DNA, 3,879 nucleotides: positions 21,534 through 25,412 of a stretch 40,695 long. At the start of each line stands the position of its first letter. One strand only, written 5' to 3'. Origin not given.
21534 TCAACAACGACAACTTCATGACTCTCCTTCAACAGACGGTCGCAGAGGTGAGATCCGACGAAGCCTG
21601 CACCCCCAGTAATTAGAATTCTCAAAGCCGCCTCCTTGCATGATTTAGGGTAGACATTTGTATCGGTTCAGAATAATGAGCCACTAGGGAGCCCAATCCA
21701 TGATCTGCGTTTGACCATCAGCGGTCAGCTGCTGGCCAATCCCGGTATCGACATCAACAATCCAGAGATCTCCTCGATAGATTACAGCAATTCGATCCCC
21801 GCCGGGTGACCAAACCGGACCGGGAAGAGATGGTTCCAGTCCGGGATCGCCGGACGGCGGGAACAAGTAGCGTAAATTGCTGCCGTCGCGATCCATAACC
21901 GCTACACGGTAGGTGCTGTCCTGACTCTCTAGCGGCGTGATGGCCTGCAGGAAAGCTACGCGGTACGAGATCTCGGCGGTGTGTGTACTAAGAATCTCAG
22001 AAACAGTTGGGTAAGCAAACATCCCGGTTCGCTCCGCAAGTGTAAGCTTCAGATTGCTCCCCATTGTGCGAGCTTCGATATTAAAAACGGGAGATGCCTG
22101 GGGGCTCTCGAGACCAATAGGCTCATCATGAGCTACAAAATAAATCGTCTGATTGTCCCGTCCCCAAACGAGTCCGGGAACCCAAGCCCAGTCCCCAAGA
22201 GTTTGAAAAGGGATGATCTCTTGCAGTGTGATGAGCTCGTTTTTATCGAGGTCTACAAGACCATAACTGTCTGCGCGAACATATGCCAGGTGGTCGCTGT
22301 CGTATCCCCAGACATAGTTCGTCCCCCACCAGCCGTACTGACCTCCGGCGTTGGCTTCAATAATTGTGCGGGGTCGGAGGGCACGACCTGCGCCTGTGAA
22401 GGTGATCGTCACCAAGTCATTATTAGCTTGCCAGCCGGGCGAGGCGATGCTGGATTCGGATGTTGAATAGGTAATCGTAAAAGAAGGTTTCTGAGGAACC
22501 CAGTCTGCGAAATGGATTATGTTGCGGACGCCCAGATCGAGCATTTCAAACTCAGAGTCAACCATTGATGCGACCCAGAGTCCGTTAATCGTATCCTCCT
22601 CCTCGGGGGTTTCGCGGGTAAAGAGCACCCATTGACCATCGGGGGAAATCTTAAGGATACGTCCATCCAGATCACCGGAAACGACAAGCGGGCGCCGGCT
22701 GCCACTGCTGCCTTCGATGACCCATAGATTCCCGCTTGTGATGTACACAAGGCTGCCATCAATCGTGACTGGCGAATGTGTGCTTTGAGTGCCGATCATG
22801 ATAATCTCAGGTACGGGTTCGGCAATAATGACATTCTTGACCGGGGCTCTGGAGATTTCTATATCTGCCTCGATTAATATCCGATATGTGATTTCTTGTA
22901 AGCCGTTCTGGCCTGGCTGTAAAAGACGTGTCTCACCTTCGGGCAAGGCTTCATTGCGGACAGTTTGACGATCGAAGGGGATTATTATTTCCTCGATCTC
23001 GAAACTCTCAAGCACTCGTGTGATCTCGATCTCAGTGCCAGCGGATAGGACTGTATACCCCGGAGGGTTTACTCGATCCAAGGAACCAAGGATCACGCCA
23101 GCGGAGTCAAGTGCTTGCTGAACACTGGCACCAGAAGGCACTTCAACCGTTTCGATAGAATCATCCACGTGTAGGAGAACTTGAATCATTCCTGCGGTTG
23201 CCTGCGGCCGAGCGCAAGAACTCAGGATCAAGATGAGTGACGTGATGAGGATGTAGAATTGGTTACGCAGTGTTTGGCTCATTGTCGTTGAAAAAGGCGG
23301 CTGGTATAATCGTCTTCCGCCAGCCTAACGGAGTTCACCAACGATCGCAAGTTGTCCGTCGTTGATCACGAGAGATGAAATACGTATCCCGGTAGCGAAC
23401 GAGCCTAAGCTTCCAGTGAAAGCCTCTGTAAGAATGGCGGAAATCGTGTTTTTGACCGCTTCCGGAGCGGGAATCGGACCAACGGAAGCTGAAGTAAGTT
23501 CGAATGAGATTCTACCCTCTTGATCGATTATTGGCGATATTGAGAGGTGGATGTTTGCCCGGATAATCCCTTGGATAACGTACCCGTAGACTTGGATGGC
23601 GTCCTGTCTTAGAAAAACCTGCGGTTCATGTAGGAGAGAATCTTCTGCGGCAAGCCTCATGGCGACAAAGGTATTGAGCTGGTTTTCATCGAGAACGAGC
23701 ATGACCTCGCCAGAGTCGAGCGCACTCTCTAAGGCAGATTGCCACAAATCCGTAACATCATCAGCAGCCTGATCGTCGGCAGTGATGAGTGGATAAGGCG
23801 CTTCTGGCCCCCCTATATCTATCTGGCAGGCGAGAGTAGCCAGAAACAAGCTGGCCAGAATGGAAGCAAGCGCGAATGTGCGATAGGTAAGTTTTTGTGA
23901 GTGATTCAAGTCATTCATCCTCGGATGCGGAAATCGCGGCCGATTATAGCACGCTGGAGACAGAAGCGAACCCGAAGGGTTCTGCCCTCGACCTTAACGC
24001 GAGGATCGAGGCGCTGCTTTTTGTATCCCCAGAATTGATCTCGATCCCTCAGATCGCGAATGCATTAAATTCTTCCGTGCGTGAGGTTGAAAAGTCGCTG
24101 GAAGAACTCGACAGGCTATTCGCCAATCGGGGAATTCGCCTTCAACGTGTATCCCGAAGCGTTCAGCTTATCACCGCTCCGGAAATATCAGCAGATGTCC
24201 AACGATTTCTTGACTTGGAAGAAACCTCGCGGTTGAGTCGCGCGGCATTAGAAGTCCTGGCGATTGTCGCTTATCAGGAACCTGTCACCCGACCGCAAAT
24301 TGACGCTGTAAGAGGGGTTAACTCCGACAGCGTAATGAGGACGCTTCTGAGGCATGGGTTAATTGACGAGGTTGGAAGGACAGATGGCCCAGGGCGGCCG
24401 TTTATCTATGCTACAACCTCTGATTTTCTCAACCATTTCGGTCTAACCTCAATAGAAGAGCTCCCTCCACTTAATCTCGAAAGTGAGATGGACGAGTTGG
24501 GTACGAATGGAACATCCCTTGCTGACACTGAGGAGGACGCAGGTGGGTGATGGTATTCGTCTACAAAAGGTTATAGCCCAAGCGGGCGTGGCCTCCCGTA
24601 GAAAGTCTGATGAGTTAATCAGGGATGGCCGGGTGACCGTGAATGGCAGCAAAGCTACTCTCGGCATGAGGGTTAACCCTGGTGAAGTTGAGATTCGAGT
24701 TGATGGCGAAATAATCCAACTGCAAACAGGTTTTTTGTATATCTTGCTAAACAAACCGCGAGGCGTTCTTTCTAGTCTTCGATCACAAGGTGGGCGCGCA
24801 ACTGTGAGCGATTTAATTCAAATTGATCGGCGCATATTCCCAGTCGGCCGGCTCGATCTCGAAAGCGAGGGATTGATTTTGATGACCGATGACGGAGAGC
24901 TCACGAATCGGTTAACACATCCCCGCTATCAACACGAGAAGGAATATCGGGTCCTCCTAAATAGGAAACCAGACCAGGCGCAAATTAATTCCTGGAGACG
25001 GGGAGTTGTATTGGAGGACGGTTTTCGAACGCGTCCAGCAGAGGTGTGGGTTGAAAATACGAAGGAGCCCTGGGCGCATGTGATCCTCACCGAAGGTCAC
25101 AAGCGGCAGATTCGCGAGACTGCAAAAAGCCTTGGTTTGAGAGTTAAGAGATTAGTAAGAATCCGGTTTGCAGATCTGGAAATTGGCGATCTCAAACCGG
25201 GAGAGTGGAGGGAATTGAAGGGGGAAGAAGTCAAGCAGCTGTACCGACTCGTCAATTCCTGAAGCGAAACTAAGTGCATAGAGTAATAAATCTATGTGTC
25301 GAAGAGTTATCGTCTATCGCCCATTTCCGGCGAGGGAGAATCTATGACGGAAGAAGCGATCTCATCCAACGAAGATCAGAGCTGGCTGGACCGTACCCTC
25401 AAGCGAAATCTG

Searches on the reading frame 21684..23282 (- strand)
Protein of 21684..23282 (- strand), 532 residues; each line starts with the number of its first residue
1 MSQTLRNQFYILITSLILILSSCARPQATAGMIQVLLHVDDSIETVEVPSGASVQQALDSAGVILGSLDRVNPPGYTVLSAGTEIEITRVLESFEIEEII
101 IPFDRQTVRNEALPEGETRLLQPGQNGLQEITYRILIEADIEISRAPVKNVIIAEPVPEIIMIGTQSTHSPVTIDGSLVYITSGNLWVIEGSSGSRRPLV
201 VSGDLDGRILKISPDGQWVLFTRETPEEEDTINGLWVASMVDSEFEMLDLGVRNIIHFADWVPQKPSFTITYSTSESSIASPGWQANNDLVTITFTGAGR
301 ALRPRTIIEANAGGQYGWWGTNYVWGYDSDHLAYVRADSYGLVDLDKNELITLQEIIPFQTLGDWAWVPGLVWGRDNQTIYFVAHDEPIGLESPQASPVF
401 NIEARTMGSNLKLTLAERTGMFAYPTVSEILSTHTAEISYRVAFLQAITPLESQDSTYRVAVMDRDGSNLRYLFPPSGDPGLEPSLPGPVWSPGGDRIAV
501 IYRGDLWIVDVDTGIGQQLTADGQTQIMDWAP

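Call 8: search_protein_families(library=pfam, proteins=[window:21684-23282:-], max_evalue=0.001)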
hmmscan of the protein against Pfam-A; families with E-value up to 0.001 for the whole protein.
window:21684-23282:- (532 aa): 3 families
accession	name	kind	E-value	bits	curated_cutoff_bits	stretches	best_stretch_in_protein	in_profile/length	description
PF07501.17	G5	-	1.5e-16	60.8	23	1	96-166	5-75/75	G5 domain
PF00930.27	DPPIV_N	-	2.3e-08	33.6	22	1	488-528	47-87/354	Dipeptidyl peptidase IV (DPP IV) N-terminal region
PF03990.20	DUF348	-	0.0001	22.4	24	1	38-74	4-39/41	G5-linked-Ubiquitin-like domain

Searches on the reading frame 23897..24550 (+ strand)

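Call 8: search_protein_families(library=pfam, proteins=[window:23897-24550:+], max_evalue=0.001)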
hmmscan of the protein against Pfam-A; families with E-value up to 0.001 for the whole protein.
window:23897-24550:+ (217 aa): 1 family
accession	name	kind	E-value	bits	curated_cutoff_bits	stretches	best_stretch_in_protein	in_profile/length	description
PF04079.22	SMC_ScpB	-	8.6e-51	172.1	27.4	1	35-192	1-160/160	Segregation and condensation complex subunit ScpB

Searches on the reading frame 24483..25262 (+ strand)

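Call 8: search_protein_families(library=pfam, proteins=[window:24483-25262:+], max_evalue=0.001)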
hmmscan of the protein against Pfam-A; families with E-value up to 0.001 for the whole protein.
window:24483-25262:+ (259 aa): 2 families
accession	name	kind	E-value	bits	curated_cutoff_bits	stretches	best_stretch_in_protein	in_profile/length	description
PF00849.27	PseudoU_synth_2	-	1.8e-18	67.6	26.8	1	86-213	2-149/152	RNA pseudouridylate synthase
PF01479.30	S4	-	5.6e-14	52.1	22.8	1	26-69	2-47/48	S4 domain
